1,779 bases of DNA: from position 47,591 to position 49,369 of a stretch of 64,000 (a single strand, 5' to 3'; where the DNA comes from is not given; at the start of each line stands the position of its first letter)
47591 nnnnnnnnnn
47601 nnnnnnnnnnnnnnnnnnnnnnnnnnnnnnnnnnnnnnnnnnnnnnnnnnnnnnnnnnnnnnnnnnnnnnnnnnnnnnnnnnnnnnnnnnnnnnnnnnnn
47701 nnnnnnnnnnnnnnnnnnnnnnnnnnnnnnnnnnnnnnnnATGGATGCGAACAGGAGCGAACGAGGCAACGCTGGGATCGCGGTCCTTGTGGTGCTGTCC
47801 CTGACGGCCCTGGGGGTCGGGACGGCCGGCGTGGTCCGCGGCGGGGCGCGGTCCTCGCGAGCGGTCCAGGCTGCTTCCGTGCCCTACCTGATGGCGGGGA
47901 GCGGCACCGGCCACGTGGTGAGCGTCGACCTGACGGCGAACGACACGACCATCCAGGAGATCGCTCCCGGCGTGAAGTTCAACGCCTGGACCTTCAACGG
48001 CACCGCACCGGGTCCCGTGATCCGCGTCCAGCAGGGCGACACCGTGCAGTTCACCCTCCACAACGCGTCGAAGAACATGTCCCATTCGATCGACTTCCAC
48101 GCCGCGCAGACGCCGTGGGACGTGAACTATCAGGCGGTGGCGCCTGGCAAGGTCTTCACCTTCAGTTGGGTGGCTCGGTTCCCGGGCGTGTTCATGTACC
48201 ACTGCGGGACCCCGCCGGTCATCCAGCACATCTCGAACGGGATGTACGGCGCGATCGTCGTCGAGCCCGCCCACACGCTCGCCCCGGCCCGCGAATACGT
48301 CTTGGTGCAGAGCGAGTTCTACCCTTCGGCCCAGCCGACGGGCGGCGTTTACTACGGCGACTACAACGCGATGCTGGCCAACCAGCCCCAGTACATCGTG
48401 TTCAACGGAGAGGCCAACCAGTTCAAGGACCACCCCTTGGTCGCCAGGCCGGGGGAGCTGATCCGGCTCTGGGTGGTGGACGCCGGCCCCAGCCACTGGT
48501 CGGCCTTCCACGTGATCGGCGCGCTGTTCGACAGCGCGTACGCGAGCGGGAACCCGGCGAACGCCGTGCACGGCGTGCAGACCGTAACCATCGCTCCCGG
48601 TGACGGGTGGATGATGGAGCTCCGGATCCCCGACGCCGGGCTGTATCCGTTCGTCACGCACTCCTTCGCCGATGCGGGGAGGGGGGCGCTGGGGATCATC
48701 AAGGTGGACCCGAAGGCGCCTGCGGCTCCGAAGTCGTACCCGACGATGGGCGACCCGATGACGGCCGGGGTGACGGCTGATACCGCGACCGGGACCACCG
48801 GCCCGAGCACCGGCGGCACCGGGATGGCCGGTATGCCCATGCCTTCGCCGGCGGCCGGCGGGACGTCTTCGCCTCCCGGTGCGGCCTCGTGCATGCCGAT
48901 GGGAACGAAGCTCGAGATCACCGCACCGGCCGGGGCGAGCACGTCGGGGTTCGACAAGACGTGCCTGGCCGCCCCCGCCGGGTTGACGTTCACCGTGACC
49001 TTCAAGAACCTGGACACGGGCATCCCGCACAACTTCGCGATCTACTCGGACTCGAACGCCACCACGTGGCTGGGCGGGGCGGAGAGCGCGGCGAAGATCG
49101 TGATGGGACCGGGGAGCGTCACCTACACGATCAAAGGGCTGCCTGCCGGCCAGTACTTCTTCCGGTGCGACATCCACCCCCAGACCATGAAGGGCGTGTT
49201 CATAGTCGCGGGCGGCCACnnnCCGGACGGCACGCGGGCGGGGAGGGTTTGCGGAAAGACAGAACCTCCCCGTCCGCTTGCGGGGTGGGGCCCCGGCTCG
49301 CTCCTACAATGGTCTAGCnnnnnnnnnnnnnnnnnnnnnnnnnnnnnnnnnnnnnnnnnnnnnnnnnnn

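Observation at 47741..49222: NirK with methionine-rich linker and fused C-terminal cupredoxin (three-domain nitrite reductase)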

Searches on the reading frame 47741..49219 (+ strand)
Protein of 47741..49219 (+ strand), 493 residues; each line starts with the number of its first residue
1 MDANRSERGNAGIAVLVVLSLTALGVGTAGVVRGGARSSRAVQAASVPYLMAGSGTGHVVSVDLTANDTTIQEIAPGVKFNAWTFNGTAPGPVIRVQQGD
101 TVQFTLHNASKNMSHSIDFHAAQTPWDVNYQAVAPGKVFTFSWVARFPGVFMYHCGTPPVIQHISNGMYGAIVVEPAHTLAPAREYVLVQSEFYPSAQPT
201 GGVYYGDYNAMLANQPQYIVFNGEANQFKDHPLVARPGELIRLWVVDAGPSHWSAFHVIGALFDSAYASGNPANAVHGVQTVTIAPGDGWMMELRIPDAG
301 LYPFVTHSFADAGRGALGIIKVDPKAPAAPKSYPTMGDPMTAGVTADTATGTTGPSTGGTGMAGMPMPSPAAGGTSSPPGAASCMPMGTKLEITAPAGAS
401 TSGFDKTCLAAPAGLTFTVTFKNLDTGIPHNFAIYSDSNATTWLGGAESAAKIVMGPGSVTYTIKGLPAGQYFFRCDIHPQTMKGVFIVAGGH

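Call 3: search_protein_families(library=pfam, proteins=[window:47741-49219:+], max_evalue=0.01)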
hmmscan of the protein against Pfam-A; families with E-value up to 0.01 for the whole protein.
window:47741-49219:+ (493 aa): 6 families
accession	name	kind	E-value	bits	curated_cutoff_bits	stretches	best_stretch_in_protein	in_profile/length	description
PF07732.21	Cu-oxidase_3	-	2.9e-15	56.8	21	1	77-177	12-117/119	Multicopper oxidase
PF13473.12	Cupredoxin_1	-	4.5e-11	43.1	27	1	405-489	33-104/104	Cupredoxin-like domain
PF07731.20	Cu-oxidase_2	-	1.2e-09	38.5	20.4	1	132-177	94-136/137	Multicopper oxidase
PF00127.26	Copper-bind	-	2.2e-09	38.1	21.2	1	418-489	26-98/99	Copper binding proteins, plastocyanin/azurin family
PF06525.17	SoxE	-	7.5e-05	22.7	21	0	418-488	62-134/149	Sulfocyanin (SoxE) domain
PF00394.28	Cu-oxidase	-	0.0062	17.1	21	0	81-155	37-133/157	Multicopper oxidase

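Call 4: search_protein_families(library=ncbifam, proteins=[window:47741-49219:+], max_evalue=0.01)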
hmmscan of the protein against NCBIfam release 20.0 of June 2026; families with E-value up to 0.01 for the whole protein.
window:47741-49219:+ (493 aa): 13 families
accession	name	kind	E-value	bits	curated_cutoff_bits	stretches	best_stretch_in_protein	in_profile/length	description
TIGR02376.1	Cu_nitrite_red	equivalog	5.1e-56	190.4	296.3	1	56-323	24-311/326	copper-containing nitrite reductase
TIGR01480.1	copper_res_A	subfamily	3.7e-17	62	478.95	1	59-193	45-181/593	copper resistance system multicopper oxidase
TIGR03388.1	ascorbase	equivalog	1.9e-13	49.9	614.8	1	82-225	22-174/542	L-ascorbate oxidase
TIGR02656.1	cyanin_plasto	equivalog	1.9e-08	34.6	87.85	0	94-175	19-99/99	plastocyanin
TIGR03095.1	rusti_cyanin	equivalog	3.7e-07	30.5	146.7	0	79-175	40-148/148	rusticyanin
TIGR04246.1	nitrous_NosZ_Gp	equivalog_domain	1.4e-06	26.9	625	1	92-174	499-576/578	Sec-dependent nitrous-oxide reductase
NF008135.0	PRK10883.1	equivalog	6.7e-05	21.6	581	1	28-176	17-165/471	cell division protein FtsP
NF008205.1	PRK10965.1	equivalog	0.00035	19.5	525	1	36-139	23-126/529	multicopper oxidase CueO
TIGR03389.1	laccase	equivalog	0.00041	19.3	558.9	1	82-192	24-143/539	laccase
TIGR02657.1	amicyanin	equivalog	0.00047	20.5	110.2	0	92-161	11-76/83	amicyanin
TIGR03102.1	halo_cynanin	subfamily_domain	0.0012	18.8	93.8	0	63-175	17-115/115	halocyanin domain-containing protein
NF045554.1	AmiPhnlOxPhsA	equivalog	0.0075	14.9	950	0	61-116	26-78/581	O-aminophenol oxidase PhsA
TIGR03390.1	ascorbOXfungal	equivalog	0.0075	14.8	445.35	0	83-121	30-68/538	L-ascorbate oxidase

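Call 5: search_solved_structures(query=window:47741-49219:+, max_evalue=0.01, show_alignments=3)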
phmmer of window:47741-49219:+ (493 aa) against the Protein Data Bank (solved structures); distinct sequences matched with E-value up to 0.01: 161 (the best 60 are shown).
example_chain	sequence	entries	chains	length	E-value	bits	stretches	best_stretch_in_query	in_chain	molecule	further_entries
3wi9_A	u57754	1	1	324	9.1e-66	225.9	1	38-323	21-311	Nitrite reductase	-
3wkq_A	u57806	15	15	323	1.3e-65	225.4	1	40-323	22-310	Nitrite reductase | Copper-containing nitrite reductase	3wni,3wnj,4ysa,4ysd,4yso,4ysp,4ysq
3x1e_A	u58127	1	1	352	1.6e-65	225.1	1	40-323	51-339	Nitrite reductase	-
9kws_A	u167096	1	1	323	7e-65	223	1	40-323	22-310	Copper-containing nitrite reductase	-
3x1f_A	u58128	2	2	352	3.2e-64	220.8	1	40-323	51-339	Nitrite reductase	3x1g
9kvl_A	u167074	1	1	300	3.3e-64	220.7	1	40-323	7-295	Copper-containing nitrite reductase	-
3wkp_A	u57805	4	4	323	3.5e-64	220.6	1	40-323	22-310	Nitrite reductase | Copper-containing nitrite reductase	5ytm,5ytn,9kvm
3wia_A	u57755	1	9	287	3.8e-64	220.5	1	58-323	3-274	Nitrite reductase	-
3x1n_A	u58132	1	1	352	4.1e-64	220.4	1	40-323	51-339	Nitrite reductase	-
9kwt_A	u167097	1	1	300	4.4e-64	220.3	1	40-323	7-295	Copper-containing nitrite reductase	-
9kwu_A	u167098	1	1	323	1.9e-63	218.2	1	40-323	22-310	Copper-containing nitrite reductase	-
9kwv_A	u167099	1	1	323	1.2e-62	215.5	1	40-323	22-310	Copper-containing nitrite reductase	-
6the_A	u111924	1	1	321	9.5e-59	202.7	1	58-331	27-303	Copper-containing nitrite reductase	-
6tfd_A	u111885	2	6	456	1.7e-58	201.9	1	74-327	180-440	Copper-containing nitrite reductase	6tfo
2dv6_A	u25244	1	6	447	2.5e-56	194.8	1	60-324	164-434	Nitrite reductase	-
6hbe_A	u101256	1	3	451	4.3e-53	184.1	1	69-487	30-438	Copper-containing nitrite reductase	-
9cck_C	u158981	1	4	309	2.3e-36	128.9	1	60-324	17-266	Copper-containing nitrite reductase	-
9cck_A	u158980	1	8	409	4.4e-36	128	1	60-324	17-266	Copper-containing nitrite reductase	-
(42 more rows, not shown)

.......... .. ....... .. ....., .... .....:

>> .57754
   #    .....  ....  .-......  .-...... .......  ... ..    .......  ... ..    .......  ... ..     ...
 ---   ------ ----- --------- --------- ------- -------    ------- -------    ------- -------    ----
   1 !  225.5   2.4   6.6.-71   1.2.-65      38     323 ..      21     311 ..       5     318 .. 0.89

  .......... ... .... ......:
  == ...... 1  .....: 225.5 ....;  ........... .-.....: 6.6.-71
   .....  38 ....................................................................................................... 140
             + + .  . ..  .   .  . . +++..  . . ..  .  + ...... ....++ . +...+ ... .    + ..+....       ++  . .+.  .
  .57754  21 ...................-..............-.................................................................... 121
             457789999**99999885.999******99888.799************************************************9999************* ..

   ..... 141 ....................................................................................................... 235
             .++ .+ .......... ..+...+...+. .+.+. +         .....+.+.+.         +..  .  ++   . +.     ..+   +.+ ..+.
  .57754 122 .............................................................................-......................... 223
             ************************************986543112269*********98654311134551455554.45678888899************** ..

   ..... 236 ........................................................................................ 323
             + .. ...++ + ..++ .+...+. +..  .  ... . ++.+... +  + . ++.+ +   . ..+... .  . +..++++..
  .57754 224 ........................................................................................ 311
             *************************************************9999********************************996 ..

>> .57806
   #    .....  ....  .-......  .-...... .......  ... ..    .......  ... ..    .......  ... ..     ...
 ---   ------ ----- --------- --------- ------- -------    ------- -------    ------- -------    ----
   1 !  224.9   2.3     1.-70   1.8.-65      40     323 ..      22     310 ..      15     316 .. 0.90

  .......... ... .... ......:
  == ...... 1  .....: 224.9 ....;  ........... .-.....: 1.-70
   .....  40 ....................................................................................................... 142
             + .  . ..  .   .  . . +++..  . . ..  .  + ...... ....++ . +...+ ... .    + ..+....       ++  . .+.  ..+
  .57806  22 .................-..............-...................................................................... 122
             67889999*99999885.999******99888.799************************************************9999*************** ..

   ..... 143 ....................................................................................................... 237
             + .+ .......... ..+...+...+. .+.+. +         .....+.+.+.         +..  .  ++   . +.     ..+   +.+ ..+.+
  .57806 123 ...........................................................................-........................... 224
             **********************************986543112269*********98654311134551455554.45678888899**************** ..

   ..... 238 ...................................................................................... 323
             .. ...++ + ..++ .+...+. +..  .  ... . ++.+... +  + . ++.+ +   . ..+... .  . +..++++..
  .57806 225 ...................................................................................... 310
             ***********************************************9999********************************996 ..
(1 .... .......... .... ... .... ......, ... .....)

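Call 9: find_homologous_proteins(query=window:47741-49219:+, max_evalue=1e-10)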
Query window:47741-49219:+ (493 aa): 5866 proteins with E <= 1e-10 among 8000 candidates; the best 120 are listed.
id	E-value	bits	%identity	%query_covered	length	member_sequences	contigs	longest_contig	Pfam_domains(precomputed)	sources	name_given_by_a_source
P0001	0.0e+0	1109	99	100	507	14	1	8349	PF07731.21,PF00127.27,PF13473.13,PF07732.22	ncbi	-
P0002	5.7e-167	575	57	96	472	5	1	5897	PF07731.21,PF00127.27,PF13473.13,PF07732.22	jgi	-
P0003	2.4e-165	569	56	97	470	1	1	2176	PF07731.21,PF00127.27,PF13473.13,PF07732.22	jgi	jgi:nitrite reductase (NO-forming)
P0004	3.7e-164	565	56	96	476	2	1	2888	PF07731.21,PF00127.27,PF13473.13,PF07732.22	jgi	jgi:nitrite reductase (NO-forming)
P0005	4.6e-164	565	57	96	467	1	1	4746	PF07731.21,PF00127.27,PF13473.13,PF07732.22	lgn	-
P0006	2.5e-163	563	58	100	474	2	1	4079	PF07731.21,PF00127.27,PF13473.13,PF07732.22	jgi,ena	-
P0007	5.4e-163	562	57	97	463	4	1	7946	PF07731.21,PF00127.27,PF13473.13,PF07732.22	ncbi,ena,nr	ncbi:MAG TPA: multicopper oxidase domain-containing protein [Actinomycetota bacterium]|nr:multicoppe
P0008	1.4e-162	560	56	97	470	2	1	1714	PF07731.21,PF00127.27,PF13473.13,PF07732.22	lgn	-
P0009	6.9e-162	558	59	89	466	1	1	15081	PF07731.21,PF00127.27,PF13473.13,PF07732.22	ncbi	ncbi:MAG TPA: multicopper oxidase domain-containing protein [Actinomycetota bacterium]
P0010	9.4e-160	551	56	99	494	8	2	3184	PF07731.21,PF00127.27,PF13473.13,PF07732.22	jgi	jgi:nitrite reductase (NO-forming)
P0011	1.7e-158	547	55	97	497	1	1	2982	PF07731.21,PF00127.27,PF13473.13,PF07732.22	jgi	jgi:nitrite reductase (NO-forming)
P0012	5.3e-158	545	55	97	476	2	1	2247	PF07731.21,PF00394.29,PF00127.27,PF13473.13,PF07732.22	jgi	jgi:nitrite reductase (NO-forming)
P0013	1.3e-157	544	57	97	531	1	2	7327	PF07731.21,PF00127.27,PF13473.13,PF07732.22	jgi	jgi:nitrite reductase (NO-forming)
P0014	1.7e-157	543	57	88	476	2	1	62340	PF07731.21,PF00394.29,PF00127.27,PF13473.13,PF07732.22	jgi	jgi:nitrite reductase (NO-forming)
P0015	2.7e-157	543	56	97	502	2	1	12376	PF07731.21,PF00127.27,PF13473.13,PF07732.22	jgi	jgi:nitrite reductase (NO-forming)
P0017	2.3e-155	536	57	91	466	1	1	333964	PF07731.21,PF00127.27,PF13473.13,PF07732.22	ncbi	-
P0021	1.0e-154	534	57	88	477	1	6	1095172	PF07731.21,PF00127.27,PF13473.13,PF07732.22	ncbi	-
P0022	1.1e-154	534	53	98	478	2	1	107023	PF07731.21,PF00127.27,PF13473.13,PF07732.22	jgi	jgi:nitrite reductase (NO-forming)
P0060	5.1e-148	512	52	97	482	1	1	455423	PF07731.21,PF00127.27,PF13473.13,PF07732.22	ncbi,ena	-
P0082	2.5e-145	503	53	97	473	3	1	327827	PF07731.21,PF00127.27,PF13473.13,PF07732.22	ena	-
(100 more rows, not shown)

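Call 18: find_encoding_contigs(protein=P0001, flank=10000, max_places=3)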
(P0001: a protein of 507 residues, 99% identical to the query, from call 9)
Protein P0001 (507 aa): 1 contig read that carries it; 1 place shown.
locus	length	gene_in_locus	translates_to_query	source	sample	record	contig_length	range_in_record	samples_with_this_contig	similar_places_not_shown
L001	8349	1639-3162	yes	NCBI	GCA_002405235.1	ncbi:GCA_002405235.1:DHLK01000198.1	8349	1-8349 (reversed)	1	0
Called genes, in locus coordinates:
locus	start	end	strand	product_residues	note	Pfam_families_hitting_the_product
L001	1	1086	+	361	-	?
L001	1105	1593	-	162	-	PF02082:Rrf2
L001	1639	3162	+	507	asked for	PF07731:Cu-oxidase_2 (faint), PF00127:Copper-bind (faint), PF07732:Cu-oxidase_3, PF13473:Cupredoxin_1 (weak)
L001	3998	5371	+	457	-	PF02151:UVR (weak), PF22920:UvrC_RNaseH, PF08459:UvrC_RNaseH_dom, PF00633:HHH (faint), PF12826:HHH_2 (weak), PF14520:HHH_5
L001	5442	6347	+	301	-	PF03668:RapZ-like_N, PF22740:PapZ_C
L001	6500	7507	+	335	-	PF00044:Gp_dh_N, PF02800:Gp_dh_C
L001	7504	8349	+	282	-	?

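Call 19: find_encoding_contigs(protein=P0021, flank=10000, max_places=2)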
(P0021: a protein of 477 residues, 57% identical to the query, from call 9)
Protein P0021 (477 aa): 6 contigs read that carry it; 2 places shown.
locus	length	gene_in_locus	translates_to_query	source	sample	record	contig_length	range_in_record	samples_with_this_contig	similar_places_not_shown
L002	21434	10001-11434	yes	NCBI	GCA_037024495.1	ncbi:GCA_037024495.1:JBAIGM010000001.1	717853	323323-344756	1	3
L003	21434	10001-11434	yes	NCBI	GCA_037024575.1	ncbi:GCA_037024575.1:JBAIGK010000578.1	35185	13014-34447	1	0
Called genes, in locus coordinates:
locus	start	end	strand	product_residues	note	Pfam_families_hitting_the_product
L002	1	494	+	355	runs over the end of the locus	PF01925:TauE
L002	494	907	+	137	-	PF00582:Usp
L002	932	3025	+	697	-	PF00561:Abhydrolase_1 (faint), PF12146:Hydrolase_4 (faint), PF00930:DPPIV_N, PF02129:Peptidase_S15 (weak), PF00326:Peptidase_S9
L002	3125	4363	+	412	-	PF00696:AA_kinase, PF01842:ACT, PF22468:ACT_9, PF13840:ACT_7, PF01842:ACT (weak), PF22468:ACT_9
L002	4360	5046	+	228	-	PF13240:Zn_Ribbon_1 (weak)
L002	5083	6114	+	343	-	PF01118:Semialdhyde_dh, PF02774:Semialdhyde_dhC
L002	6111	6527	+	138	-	PF11969:DcpS_C, PF01230:HIT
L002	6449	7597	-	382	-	PF01266:DAO (faint), PF03486:HI0933_like (faint), PF07992:Pyr_redox_2, PF13450:NAD_binding_8 (weak), PF13454:NAD_binding_9 (faint), PF13738:Pyr_redox_3, PF00743:FMO-like, PF13434:Lys_Orn_oxgnase, +1 more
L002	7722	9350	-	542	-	PF13424:TPR_12 (faint), PF00196:GerE, PF13384:HTH_23 (weak)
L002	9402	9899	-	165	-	PF02082:Rrf2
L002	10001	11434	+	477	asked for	PF07731:Cu-oxidase_2 (weak), PF07732:Cu-oxidase_3, PF00127:Copper-bind (faint), PF13473:Cupredoxin_1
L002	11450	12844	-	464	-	PF00083:Sugar_tr, PF07690:MFS_1, PF12832:MFS_1_like (weak)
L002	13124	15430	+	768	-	PF01370:Epimerase, PF07993:NAD_binding_4, PF03015:Sterile, PF12710:HAD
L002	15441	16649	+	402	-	PF08240:ADH_N, PF00107:ADH_zinc_N, PF13602:ADH_zinc_N_2 (faint)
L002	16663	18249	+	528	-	PF09861:Lar_N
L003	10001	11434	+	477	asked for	PF07731:Cu-oxidase_2 (weak), PF07732:Cu-oxidase_3, PF00127:Copper-bind (faint), PF13473:Cupredoxin_1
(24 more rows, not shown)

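Call 20: find_encoding_contigs(protein=P0017, flank=8000, max_places=1)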
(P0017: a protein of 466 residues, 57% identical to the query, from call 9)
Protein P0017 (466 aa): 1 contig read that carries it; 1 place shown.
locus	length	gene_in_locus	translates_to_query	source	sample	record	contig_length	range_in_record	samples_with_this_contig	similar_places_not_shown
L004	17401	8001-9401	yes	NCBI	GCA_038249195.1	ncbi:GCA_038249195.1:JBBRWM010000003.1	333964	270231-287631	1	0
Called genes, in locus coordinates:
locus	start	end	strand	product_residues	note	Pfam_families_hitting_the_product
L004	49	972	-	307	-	PF12679:ABC2_membrane_2 (weak)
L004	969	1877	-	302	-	PF00005:ABC_tran, PF13304:AAA_21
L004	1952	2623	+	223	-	-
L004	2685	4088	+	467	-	PF00069:Pkinase, PF01636:APH (faint), PF07714:PK_Tyr_Ser-Thr, PF03109:ABC1 (weak)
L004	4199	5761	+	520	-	PF00083:Sugar_tr, PF07690:MFS_1, PF12832:MFS_1_like (faint), PF07690:MFS_1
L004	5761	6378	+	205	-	PF00440:TetR_N, PF16859:TetR_C_11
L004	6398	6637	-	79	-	PF10604:Polyketide_cyc2 (faint)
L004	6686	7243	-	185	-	-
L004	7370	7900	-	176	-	PF02082:Rrf2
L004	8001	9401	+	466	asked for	PF07731:Cu-oxidase_2 (faint), PF07732:Cu-oxidase_3, PF00127:Copper-bind (faint), PF13473:Cupredoxin_1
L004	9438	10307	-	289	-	PF00561:Abhydrolase_1, PF12697:Abhydrolase_6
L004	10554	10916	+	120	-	-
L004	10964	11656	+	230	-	PF12401:FhaA_N, PF16697:Yop-YscD_cpl, PF00498:FHA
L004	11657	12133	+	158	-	PF16697:Yop-YscD_cpl, PF00498:FHA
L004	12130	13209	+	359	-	PF00481:PP2C, PF13672:PP2C_2, PF07228:SpoIIE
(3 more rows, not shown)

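Call 21: find_encoding_contigs(protein=P0060, flank=8000, max_places=1)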
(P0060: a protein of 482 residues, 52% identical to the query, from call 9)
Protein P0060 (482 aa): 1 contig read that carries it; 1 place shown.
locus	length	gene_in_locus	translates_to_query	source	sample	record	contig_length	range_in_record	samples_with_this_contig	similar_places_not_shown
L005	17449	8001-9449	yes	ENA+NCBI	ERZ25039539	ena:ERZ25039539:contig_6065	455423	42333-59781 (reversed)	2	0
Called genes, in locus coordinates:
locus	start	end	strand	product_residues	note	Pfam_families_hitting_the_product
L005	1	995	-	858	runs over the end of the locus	PF02687:FtsX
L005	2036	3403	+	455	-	-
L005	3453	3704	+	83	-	-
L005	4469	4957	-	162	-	-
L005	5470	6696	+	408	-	-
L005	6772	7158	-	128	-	-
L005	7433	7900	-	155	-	PF02082:Rrf2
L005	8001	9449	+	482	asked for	PF07731:Cu-oxidase_2 (faint), PF07732:Cu-oxidase_3, PF00127:Copper-bind (faint), PF13473:Cupredoxin_1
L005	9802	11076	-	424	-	PF00654:Voltage_CLC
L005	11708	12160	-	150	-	PF19671:DUF6174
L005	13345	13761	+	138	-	-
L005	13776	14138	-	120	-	-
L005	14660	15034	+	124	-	-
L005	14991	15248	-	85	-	-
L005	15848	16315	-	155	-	-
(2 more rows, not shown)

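Call 22: find_encoding_contigs(protein=P0082, flank=8000, max_places=1)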
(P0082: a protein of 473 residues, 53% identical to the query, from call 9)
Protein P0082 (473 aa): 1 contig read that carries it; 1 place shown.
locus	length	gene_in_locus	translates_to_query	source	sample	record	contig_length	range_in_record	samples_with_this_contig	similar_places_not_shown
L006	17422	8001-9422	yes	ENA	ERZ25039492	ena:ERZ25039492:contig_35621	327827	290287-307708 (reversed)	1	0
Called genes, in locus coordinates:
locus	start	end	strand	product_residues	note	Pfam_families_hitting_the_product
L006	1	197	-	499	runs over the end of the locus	PF00027:cNMP_binding, PF00571:CBS, PF03445:DUF294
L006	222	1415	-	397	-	PF00512:HisKA, PF02518:HATPase_c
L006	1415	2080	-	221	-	PF00072:Response_reg, PF00486:Trans_reg_C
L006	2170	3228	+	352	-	PF00586:AIRS, PF02769:AIRS_C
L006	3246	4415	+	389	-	PF06224:AlkZ-like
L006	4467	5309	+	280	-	PF00561:Abhydrolase_1, PF12146:Hydrolase_4 (weak), PF12697:Abhydrolase_6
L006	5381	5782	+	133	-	PF14464:Prok-JAB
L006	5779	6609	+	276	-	PF00899:ThiF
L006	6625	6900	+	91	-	PF02597:ThiS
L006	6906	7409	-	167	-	PF05163:DinB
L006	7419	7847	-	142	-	PF02082:Rrf2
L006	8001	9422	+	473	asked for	PF07731:Cu-oxidase_2 (weak), PF07732:Cu-oxidase_3, PF00127:Copper-bind (faint), PF13473:Cupredoxin_1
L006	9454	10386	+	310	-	PF00291:PALP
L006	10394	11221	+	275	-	PF01177:Asp_Glu_race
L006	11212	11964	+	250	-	PF23023:Anti-Pycsar_Apyc1, PF00753:Lactamase_B, PF12706:Lactamase_B_2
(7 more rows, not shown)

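Call 23: find_encoding_contigs(protein=P0022, flank=8000, max_places=1)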
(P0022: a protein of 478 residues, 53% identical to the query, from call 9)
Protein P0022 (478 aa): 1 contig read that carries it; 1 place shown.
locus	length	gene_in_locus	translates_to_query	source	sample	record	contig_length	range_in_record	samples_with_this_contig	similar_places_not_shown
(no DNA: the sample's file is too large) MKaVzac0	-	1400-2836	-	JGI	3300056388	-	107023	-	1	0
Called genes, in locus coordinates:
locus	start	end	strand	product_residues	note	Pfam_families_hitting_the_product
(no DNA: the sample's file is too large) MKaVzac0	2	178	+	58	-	?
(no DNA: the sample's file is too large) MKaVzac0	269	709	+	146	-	-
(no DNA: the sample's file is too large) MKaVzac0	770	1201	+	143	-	PF02082:Rrf2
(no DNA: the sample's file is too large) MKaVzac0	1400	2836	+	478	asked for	PF07731:Cu-oxidase_2 (faint), PF07732:Cu-oxidase_3, PF00127:Copper-bind (faint), PF13473:Cupredoxin_1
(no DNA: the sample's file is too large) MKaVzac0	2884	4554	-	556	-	PF07905:PucR, PF13556:HTH_30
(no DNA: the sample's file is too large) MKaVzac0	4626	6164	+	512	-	PF02133:Transp_cyt_pur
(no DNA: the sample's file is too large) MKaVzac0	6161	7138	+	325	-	PF00491:Arginase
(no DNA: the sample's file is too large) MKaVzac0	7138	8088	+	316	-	PF00149:Metallophos (faint), PF12850:Metallophos_2 (faint), PF14582:Metallophos_3 (faint)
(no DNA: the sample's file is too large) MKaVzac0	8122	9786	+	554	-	PF13520:AA_permease_2, PF00324:AA_permease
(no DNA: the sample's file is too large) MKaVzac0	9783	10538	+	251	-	-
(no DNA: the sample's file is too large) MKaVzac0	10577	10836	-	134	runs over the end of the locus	PF01451:LMWPc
